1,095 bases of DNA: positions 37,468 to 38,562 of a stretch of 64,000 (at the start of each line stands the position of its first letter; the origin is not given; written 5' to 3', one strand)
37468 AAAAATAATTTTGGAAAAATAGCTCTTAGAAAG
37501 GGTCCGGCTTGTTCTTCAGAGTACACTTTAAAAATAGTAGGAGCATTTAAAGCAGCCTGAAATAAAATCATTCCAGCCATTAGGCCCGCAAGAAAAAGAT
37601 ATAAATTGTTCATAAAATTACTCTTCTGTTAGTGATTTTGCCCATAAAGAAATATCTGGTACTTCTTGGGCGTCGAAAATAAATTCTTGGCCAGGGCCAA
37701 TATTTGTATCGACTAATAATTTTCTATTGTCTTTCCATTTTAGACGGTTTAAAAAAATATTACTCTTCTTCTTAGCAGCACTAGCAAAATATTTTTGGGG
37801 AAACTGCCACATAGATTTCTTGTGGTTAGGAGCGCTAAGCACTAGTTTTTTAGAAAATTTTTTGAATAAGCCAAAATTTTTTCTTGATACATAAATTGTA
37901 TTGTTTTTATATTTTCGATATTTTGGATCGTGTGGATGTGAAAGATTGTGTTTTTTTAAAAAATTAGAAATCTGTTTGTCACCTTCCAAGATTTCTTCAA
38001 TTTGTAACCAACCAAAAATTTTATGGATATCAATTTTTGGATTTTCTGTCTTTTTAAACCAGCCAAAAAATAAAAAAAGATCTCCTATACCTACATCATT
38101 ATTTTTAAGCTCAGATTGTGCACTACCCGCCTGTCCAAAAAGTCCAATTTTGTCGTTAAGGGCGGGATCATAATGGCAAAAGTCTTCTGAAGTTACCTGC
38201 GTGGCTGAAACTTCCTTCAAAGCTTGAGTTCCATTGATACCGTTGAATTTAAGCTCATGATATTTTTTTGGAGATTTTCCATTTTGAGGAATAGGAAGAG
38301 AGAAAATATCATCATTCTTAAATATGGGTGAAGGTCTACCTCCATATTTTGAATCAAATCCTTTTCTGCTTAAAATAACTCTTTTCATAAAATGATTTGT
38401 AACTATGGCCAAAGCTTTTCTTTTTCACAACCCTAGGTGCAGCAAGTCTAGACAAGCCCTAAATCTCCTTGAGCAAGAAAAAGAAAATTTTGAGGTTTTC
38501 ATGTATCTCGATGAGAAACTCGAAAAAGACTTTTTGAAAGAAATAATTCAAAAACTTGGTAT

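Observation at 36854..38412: Tight three-gene operon made only of uncharacterised families (Nmad3-like, DUF4149-like, DUF2237) abutting a photolyase/cryptochrome homolog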

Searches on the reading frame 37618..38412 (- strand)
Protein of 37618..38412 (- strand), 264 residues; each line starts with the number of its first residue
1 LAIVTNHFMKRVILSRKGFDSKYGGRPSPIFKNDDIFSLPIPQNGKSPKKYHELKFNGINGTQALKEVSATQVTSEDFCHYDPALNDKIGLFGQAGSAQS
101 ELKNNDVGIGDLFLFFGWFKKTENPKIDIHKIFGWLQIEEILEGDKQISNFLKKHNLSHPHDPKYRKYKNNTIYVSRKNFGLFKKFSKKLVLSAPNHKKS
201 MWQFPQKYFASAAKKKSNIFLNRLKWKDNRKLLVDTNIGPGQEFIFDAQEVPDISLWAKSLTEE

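Call 3: search_protein_families(library=pfam, proteins=[window:37618-38412:-], max_evalue=0.01)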
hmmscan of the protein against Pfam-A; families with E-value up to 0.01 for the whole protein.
window:37618-38412:- (264 aa): 1 family
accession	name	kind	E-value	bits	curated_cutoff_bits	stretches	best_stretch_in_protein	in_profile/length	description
PF18754.6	Nmad3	-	3.7e-54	184.4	27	1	11-245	1-245/247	Nucleotide modification associated domain 3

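Call 4: search_protein_families(library=ncbifam, proteins=[window:37618-38412:-], max_evalue=0.01)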
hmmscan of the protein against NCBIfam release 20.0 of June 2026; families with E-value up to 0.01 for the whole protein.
window:37618-38412:- (264 aa): 0 families

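Call 5: find_homologous_proteins(query=window:37618-38412:-)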
Query window:37618-38412:- (264 aa): 2017 proteins with E <= 0.001 among 2353 candidates; the best 120 are listed.
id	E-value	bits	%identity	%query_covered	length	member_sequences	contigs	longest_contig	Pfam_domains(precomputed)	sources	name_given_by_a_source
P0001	1.2e-167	574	98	97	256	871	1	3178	PF18754.7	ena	-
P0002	2.0e-161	554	95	97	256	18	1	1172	PF18754.7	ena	-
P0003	8.5e-142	490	85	96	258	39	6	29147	PF18754.7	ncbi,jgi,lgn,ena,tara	tara:strand:- start:118 stop:894 length:777 start_codon:yes stop_codon:yes gene_type:complete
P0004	6.7e-140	483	82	97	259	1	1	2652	PF18754.7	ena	-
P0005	1.3e-139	482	81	97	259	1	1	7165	PF18754.7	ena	-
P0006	2.6e-139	481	81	97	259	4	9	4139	PF18754.7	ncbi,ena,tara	tara:strand:+ start:254 stop:1033 length:780 start_codon:yes stop_codon:yes gene_type:complete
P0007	3.0e-139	481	81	97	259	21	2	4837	PF18754.7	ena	-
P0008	6.1e-139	480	81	97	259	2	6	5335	PF18754.7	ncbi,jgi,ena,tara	tara:strand:+ start:712 stop:1491 length:780 start_codon:yes stop_codon:yes gene_type:complete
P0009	7.3e-139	480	81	97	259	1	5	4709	PF18754.7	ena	-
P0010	8.8e-139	480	80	97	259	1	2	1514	PF18754.7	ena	-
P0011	3.3e-138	478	80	97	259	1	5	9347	PF18754.7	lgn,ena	-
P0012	1.4e-127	443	82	89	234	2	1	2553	PF18754.7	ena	-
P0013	6.7e-119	414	91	76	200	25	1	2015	PF18754.7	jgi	jgi:hypothetical protein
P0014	1.5e-113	397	65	97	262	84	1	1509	PF18754.7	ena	-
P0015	2.6e-102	360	94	63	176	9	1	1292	PF18754.7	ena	-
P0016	3.5e-101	356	61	97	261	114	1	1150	PF18754.7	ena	-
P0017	5.0e-98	346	97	59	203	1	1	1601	PF18754.7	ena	-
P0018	1.3e-92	328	55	97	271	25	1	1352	PF18754.7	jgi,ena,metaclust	metaclust:\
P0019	1.2e-89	319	55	96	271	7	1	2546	PF18754.7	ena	-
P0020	9.7e-89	316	55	97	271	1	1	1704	PF18754.7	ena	-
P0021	1.7e-88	315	55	96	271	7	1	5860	PF18754.7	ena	-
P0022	2.0e-88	315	55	96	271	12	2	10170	PF18754.7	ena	-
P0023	2.1e-88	314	54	97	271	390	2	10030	PF18754.7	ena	-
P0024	7.2e-88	313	54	97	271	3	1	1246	PF18754.7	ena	-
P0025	1.9e-85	305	97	54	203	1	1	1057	PF18754.7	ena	-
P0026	3.5e-85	304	52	96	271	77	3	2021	PF18754.7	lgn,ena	-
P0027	5.7e-85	303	53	96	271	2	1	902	PF18754.7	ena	-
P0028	3.6e-81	291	51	96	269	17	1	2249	PF18754.7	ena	-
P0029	1.3e-77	279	54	96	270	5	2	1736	PF18754.7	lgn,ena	-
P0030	1.5e-77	279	50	96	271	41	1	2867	PF18754.7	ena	-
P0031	1.9e-77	279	51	97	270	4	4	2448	PF18754.7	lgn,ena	-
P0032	3.6e-77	278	52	96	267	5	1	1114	PF18754.7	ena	-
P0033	5.9e-77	277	50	97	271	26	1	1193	PF18754.7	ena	-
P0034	1.1e-76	276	53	96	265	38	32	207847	PF18754.7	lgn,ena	-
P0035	3.2e-76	275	51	97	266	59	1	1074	PF18754.7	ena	-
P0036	4.2e-76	274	51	97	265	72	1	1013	PF18754.7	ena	-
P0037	8.8e-76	273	50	96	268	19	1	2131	PF18754.7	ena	-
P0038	3.1e-75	271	50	96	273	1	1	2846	PF18754.7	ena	-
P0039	3.2e-75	271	49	97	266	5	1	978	PF18754.7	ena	-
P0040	7.7e-75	270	50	96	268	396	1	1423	PF18754.7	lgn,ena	-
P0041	1.1e-74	269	51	95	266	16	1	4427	PF18754.7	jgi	jgi:hypothetical protein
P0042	1.2e-74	269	49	97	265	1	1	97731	PF18754.7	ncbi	-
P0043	1.2e-74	269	52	97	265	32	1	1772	PF18754.7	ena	-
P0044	1.3e-74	269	50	97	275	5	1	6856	PF18754.7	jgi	jgi:hypothetical protein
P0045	1.7e-74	269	52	95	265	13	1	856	PF18754.7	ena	-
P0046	4.6e-74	267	51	97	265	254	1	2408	PF18754.7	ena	-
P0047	4.7e-74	267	51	96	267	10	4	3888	PF18754.7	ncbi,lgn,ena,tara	tara:strand:+ start:345 stop:1148 length:804 start_codon:yes stop_codon:yes gene_type:complete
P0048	9.2e-74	266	49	97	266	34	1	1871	PF18754.7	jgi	-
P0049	1.2e-73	266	48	96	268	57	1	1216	PF18754.7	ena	-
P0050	1.5e-73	266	52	97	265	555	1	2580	PF18754.7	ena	-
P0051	2.3e-73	265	49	96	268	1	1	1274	PF18754.7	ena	-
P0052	4.9e-73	264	49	96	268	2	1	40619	PF18754.7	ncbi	-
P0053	5.0e-73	264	49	96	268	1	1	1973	PF18754.7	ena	-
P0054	5.7e-73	264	50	96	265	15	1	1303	PF18754.7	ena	-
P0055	9.4e-73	263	51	95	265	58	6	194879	PF18754.7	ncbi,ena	-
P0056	9.5e-73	263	49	96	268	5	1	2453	PF18754.7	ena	-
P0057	1.1e-72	263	50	97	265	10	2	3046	PF18754.7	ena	-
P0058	1.6e-72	262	51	96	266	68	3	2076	PF18754.7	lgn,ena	-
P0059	1.6e-72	262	49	97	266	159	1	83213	PF18754.7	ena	-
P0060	1.8e-72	262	49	97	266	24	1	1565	PF18754.7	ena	-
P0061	2.4e-72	262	48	96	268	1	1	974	PF18754.7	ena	-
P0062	2.7e-72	262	49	96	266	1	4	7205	PF18754.7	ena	-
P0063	4.3e-72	261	48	97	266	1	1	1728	PF18754.7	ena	-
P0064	4.7e-72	261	48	96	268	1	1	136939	PF18754.7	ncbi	-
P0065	6.1e-72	261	48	96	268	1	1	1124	PF18754.7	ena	-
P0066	8.1e-72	260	48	97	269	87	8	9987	PF18754.7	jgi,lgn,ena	-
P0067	1.3e-71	259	48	96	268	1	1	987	PF18754.7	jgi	jgi:hypothetical protein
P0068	1.3e-71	259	50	97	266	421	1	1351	PF18754.7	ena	-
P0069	1.5e-71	259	49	96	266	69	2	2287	PF18754.7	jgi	-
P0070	1.6e-71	259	49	97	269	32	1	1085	PF18754.7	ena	-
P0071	2.2e-71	259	48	96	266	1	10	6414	PF18754.7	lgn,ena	-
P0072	2.3e-71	259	49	96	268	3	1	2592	PF18754.7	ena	-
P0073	2.5e-71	259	48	96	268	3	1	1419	PF18754.7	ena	-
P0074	2.6e-71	258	48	96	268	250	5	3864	PF18754.7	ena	-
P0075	2.7e-71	258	48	96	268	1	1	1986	PF18754.7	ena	-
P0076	2.7e-71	258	48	97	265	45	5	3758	PF18754.7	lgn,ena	-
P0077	2.7e-71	258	51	97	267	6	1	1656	PF18754.7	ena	-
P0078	2.8e-71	258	49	97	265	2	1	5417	PF18754.7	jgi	-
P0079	4.6e-71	258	48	96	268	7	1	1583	PF18754.7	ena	-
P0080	5.3e-71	257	47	97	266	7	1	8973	PF18754.7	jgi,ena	jgi:hypothetical protein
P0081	6.5e-71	257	50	96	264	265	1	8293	PF18754.7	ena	-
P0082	7.0e-71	257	47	97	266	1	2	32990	PF18754.7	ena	-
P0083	7.0e-71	257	47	96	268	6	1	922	PF18754.7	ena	-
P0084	1.3e-70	256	48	97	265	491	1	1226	PF18754.7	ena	-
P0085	1.6e-70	256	50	96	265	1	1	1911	PF18754.7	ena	-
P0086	1.8e-70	256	50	96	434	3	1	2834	PF18754.7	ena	-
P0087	1.9e-70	256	48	96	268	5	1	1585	PF18754.7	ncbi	-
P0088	3.5e-70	255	47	97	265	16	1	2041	PF18754.7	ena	-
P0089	3.6e-70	255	47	96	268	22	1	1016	PF18754.7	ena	-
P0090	5.2e-70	254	48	96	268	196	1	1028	PF18754.7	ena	-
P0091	6.1e-70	254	49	96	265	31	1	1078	PF18754.7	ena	-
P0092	7.2e-70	254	49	97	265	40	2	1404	PF18754.7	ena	-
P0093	7.9e-70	254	49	97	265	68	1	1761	PF18754.7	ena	-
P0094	8.2e-70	254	47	96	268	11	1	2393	PF18754.7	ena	-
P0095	8.3e-70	254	47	97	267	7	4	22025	PF18754.7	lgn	-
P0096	1.4e-69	253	49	97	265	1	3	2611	PF18754.7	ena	-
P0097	1.4e-69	253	49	97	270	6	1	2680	PF18754.7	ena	-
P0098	1.6e-69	253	49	97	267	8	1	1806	PF18754.7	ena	-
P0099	1.7e-69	253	48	96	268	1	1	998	PF18754.7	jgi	-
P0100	1.9e-69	252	47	96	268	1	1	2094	PF18754.7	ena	-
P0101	2.3e-69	252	47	97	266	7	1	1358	PF18754.7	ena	-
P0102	2.8e-69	252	47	97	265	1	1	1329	PF18754.7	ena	-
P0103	5.2e-69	251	47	97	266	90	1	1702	PF18754.7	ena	-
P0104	6.6e-69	251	47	96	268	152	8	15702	PF18754.7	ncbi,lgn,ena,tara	tara:strand:+ start:891 stop:1697 length:807 start_codon:yes stop_codon:yes gene_type:complete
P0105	1.1e-68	250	45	96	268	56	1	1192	PF18754.7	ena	-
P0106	1.7e-68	249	48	97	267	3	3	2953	PF18754.7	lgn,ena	-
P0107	3.2e-68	248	49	97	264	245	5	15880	PF18754.7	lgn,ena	-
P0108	3.2e-68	248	45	97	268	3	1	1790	PF18754.7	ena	-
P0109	3.7e-68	248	46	96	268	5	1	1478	PF18754.7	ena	-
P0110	4.1e-68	248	45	97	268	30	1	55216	PF18754.7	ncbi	-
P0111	8.0e-68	247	46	97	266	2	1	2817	PF18754.7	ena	-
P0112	8.3e-68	247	48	95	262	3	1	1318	PF18754.7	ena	-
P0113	1.0e-67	247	48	95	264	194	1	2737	PF18754.7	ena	-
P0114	1.6e-67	246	46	97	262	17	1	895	PF18754.7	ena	-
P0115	1.7e-67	246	49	96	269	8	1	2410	PF18754.7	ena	-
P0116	2.0e-67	246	44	97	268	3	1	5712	PF18754.7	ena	-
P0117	2.8e-67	245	47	97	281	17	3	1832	PF18754.7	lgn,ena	-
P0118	3.9e-67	245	46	98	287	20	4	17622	PF18754.7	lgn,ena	-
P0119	7.0e-67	244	48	96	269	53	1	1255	PF18754.7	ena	-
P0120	1.3e-66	243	50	95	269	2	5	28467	PF18754.7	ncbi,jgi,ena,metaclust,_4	metaclust:\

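Call 14: find_related_loci(query=A1, collection=genome_contigs, flank=6000)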
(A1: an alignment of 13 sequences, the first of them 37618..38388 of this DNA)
Query A1 (256 aa) in genome_contigs; peptide patterns used: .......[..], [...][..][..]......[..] (x = any residue, [..] = any of these).
599 stretches matched a pattern (row limit reached: there are more); 553 encode a relative of the query (tblastn E <= 1e-3); the best 80 are kept; 80 distinct loci.
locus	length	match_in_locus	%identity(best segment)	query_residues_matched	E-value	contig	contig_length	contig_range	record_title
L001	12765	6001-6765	94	1-255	2e-161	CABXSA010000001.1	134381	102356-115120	MAG: uncultured SAR86 cluster bacterium isolate AG-325-B03 genome assembly, contig: AG-325-B03_NODE_1, whole genome shot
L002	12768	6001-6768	93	1-256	4e-158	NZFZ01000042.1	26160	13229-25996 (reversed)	MAG: Gammaproteobacteria bacterium isolate MED701 34285, whole genome shotgun sequence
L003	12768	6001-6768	66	1-256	6e-118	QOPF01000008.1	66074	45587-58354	MAG: Gammaproteobacteria bacterium isolate MED-G81 Gammaproteobacteria-MED-G81-C8, whole genome shotgun sequence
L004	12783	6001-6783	51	1-253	9e-82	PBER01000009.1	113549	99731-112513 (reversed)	MAG: Chloroflexota bacterium isolate SP316 58304, whole genome shotgun sequence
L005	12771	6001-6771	52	1-250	2e-81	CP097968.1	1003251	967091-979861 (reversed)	SAR86 cluster bacterium isolate TMED112-A1 chromosome, complete genome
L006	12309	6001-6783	51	1-253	1e-80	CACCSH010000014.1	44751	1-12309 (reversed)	uncultured SAR116 cluster alpha proteobacterium isolate AG-901-N10 genome assembly, contig: AG-901-N10_NODE_14, whole ge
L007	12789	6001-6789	49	1-256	6e-80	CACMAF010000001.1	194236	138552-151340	MAG: uncultured SAR86 cluster bacterium isolate AG-918-C23 genome assembly, contig: AG-918-C23_NODE_1, whole genome shot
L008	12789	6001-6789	49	1-256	3e-79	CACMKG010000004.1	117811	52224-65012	MAG: uncultured SAR86 cluster bacterium isolate AG-891-K16 genome assembly, contig: AG-891-K16_NODE_4, whole genome shot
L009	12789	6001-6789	50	1-256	3e-79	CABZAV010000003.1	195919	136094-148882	MAG: uncultured SAR86 cluster bacterium isolate AG-337-B16 genome assembly, contig: AG-337-B16_NODE_3, whole genome shot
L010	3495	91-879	51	1-256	4e-79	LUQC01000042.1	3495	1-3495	MAG: Rhodobacteraceae bacterium REDSEA-S34_B6 scaffold42, whole genome shotgun sequence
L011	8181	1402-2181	50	1-253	1e-78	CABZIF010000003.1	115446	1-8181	MAG: uncultured SAR86 cluster bacterium isolate AG-337-G20 genome assembly, contig: AG-337-G20_NODE_3, whole genome shot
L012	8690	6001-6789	49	1-256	1e-78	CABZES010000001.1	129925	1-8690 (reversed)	MAG: uncultured SAR86 cluster bacterium isolate AG-337-E11 genome assembly, contig: AG-337-E11_NODE_1, whole genome shot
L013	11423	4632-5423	49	1-256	1e-77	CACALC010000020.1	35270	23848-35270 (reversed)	uncultured SAR116 cluster alpha proteobacterium isolate AG-898-B14 genome assembly, contig: AG-898-B14_NODE_20, whole ge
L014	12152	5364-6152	48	1-256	4e-77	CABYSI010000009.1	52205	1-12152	MAG: uncultured SAR86 cluster bacterium isolate AG-333-L15 genome assembly, contig: AG-333-L15_NODE_9, whole genome shot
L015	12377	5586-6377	48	1-256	5e-77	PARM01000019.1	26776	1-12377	MAG: Gammaproteobacteria bacterium isolate SP107 95281, whole genome shotgun sequence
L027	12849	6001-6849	32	3-253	2e-46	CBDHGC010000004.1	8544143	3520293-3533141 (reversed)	MAG: Vicinamibacterales bacterium isolate 2255f9a4-9ab0-4a79-b16a-ed87816e7612 genome assembly, contig: contig_4, whole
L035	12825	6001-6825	32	3-249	7e-45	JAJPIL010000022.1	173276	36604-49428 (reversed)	MAG: Proteobacteria bacterium isolate Centralia_MAG_33 k107_10914953, whole genome shotgun sequence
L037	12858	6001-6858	34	2-255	3e-44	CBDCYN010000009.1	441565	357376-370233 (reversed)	MAG: Phycisphaeraceae bacterium isolate 2d72df3c-1958-40e7-af3c-25a6412fd2e5 genome assembly, contig: contig_9, whole ge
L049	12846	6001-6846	34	3-253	2e-42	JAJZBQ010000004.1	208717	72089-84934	MAG: Proteobacteria bacterium isolate JA1.bin11 NODE_34_length_208717_cov_483.763009, whole genome shotgun sequence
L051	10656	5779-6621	33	3-253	8e-42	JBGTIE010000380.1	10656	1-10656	MAG: Lysobacterales bacterium isolate JTS-RE256 k141_1784942, whole genome shotgun sequence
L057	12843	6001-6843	33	2-256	2e-41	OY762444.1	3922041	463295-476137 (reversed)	MAG: Dehalococcoidia bacterium isolate 1bd329a7-1418-4194-a07e-3fe2e7ca1f7c genome assembly, chromosome: 1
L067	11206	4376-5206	31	3-254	2e-40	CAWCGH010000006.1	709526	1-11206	MAG: uncultured Actinomycetota bacterium isolate MFD01275.bin.1.247 genome assembly, contig: contig_4792, whole genome s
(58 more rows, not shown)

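Call 21: search_protein_families(library=pfam, alignment_id=A2, max_evalue=0.0001)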
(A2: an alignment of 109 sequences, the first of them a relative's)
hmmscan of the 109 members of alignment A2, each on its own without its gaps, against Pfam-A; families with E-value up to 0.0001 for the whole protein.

A. member 1, L004:5204-5947:+ (247 aa): 1 family
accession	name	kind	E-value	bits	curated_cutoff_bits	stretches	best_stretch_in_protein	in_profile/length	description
PF02633.19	Creatininase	-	5.6e-49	167.2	31.3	1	10-213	6-186/238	Creatinine amidohydrolase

B. families by the number of members that match (of 109 scanned): 120 families (the first 25 are shown)
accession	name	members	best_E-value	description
PF18753.6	Nmad2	5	1.1e-66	Nucleotide modification associated domain 2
PF04298.18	Zn_peptidase_2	5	1.7e-62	Putative neutral zinc metallopeptidase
PF01963.22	TraB_PrgY_gumN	3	7.5e-53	TraB/PrgY/gumN family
PF00293.34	NUDIX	3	3.6e-16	NUDIX domain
PF12535.13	Nudix_N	3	1.8e-10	Hydrolase of X-linked nucleoside diphosphate N terminal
PF00580.27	UvrD-helicase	2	2.5e-91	UvrD/REP helicase N-terminal domain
PF13361.12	UvrD_C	2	4.6e-79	UvrD-like helicase C-terminal domain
PF01261.30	AP_endonuc_2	2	5.1e-70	Xylose isomerase-like TIM barrel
PF01636.29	APH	2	7.9e-49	Phosphotransferase enzyme family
PF08856.16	DUF1826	2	1.7e-36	Protein of unknown function (DUF1826)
PF13517.12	FG-GAP_3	2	2.4e-34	FG-GAP-like repeat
PF01040.23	UbiA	2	4.5e-26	UbiA prenyltransferase family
PF12833.13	HTH_18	2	1.8e-22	Helix-turn-helix domain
PF13245.12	AAA_19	2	8.6e-22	AAA domain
PF14226.12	DIOX_N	2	1.1e-13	non-haem dioxygenase in morphine synthesis N-terminal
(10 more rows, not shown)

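Call 24: search_solved_structures(query=A1, max_evalue=1, show_alignments=2)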
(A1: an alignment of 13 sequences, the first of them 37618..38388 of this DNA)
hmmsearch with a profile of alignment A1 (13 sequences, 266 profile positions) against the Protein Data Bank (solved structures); distinct sequences matched with E-value up to 1: 2.
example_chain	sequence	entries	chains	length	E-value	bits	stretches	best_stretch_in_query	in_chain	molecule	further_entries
6ecm_A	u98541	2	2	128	0.089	15.8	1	142-210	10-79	Sorting nexin-15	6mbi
1bak_A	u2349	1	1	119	0.27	14.2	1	227-264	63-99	G-PROTEIN COUPLED RECEPTOR KINASE 2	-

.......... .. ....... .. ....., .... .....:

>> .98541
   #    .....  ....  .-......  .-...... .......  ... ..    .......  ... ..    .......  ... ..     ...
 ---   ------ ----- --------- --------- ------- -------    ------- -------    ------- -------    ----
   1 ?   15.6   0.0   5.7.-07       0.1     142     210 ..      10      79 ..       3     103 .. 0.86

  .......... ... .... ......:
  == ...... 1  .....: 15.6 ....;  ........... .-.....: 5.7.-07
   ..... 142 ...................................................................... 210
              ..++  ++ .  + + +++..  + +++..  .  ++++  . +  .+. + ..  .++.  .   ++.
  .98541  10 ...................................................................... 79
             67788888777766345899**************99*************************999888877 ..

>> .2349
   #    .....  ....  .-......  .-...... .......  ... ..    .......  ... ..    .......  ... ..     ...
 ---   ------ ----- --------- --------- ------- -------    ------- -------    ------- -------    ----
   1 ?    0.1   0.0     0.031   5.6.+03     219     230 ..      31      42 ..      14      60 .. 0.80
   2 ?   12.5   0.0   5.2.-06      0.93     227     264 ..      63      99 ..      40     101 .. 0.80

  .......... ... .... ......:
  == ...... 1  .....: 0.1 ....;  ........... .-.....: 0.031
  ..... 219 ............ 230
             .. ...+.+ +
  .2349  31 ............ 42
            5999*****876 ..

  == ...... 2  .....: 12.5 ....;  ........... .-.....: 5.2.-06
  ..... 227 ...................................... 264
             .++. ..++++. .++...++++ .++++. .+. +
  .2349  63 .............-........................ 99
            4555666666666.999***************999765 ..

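Call 30: predict_structure(alignment_id=A3)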
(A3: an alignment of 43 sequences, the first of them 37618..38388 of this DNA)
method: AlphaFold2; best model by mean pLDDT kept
length: 256 residues; sequences in the alignment: 43
mean_pLDDT: 91.5   pTM: 0.91
mean pLDDT of the five models: 91.5, 91.0, 90.1, 89.9, 89.1
residues with pLDDT >= 90: 192; 70-90: 59; 50-70: 5; < 50: 0
segments of 3 or more residues with pLDDT < 50: none
pLDDT, mean of each block of 10 residues (from residue 1): 96 88 94 87 91 95 93 90 93 96 98 85 97 94 91 70 93 95 95 95 83 91 92 90 95 92
secondary structure, 60 per line:
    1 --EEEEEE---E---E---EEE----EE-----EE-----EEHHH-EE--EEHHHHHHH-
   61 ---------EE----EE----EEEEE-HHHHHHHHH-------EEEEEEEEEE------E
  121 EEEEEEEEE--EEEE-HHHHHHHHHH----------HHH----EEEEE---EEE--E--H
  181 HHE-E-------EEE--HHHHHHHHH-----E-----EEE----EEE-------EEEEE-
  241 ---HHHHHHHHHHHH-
elements in order: E3-8 E20-22 H53-59 E82-86 H88-96 E104-113 E120-129 E132-135 H137-146 E164-168 E172-174 E193-195 H198-206 E218-220 E225-227 E235-239 H244-255

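Call 36: fold_search(model_id=the predicted structure, library=pdb)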
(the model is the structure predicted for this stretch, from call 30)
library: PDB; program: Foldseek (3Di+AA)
matches with E <= 10: 240; with E <= 0.001: 0
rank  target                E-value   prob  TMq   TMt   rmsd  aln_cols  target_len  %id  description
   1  5j3e_A                2.1e-02  0.66  0.24  0.34   8.9       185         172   12  Crystal Structure of Human THYN1 protein in complex with 5-methylcytosine containing DNA (released 2016-04-20)
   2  1wmm                  2.6e-02  0.85  0.30  0.47   6.4       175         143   11  Crystal structure of PH1033 from Pyrococcus horikoshii Ot3 (released 2005-08-23)
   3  2p5d                  3.5e-02  0.75  0.28  0.44   6.8       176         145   11  Crystal structure of MJECL36 from Methanocaldococcus jannaschii DSM 2661 (released 2007-09-18)
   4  2gks_A                3.7e-02  0.51  0.18  0.10   7.3       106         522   10  Crystal Structure of the Bi-functional ATP Sulfurylase-APS Kinase from Aquifex aeolicus, a Chemolithotrophic Thermophi (released 2007-03-06)
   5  3eop_A                5.7e-02  0.38  0.23  0.31   9.1       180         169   12  Crystal Structure of the DUF55 domain of human thymocyte nuclear protein 1 (released 2009-09-29)
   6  2hd9                  7.7e-02  0.66  0.30  0.46   6.3       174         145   11  Crystal structure of PH1033 from Pyrococcus horikoshii OT3 (released 2006-12-20)
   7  3eop_B                1.4e-01  0.28  0.21  0.29   8.1       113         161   15  Crystal Structure of the DUF55 domain of human thymocyte nuclear protein 1 (released 2009-09-29)
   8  1r6x                  1.8e-01  0.25  0.19  0.13   8.7       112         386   11  The Crystal Structure of a Truncated Form of Yeast ATP Sulfurylase, Lacking the C-Terminal APS Kinase-like Domain, in co (released 2003-11-11)
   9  2g2x_A                2.2e-01  0.30  0.20  0.31   6.4        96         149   17  X-Ray Crystal Structure Protein Q88CH6 from Pseudomonas putida. Northeast Structural Genomics Consortium Target PpR72. (released 2006-03-14)
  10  2ar1                  3.2e-01  0.25  0.20  0.29   6.7        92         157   18  Structure of Hypothetical protein from Leishmania major (released 2005-08-30)
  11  2eve                  3.2e-01  0.15  0.23  0.34   9.0       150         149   17  X-Ray Crystal Structure of Protein PSPTO5229 from Pseudomonas syringae. Northeast Structural Genomics Consortium Target  (released 2005-11-08)
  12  1t62_B                3.4e-01  0.13  0.17  0.24   9.9       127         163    6  Crystal structure of protein EF3133 from Enterococcus faecalis V583, Pfam DUF984 (released 2004-06-22)
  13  1g8f                  4.1e-01  0.15  0.17  0.09   7.1        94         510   11  ATP SULFURYLASE FROM S. CEREVISIAE (released 2001-05-23)
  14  5y6b_B                4.3e-01  0.13  0.17  0.27   7.4       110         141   12  Crystal structure of ZmASCH Y47F mutant protein from Zymomonas mobilis (released 2018-07-18)
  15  5guq_C                4.6e-01  0.13  0.18  0.28   9.0       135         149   10  Crystal structure of ASCH from Zymomonas mobilis (released 2017-08-30)
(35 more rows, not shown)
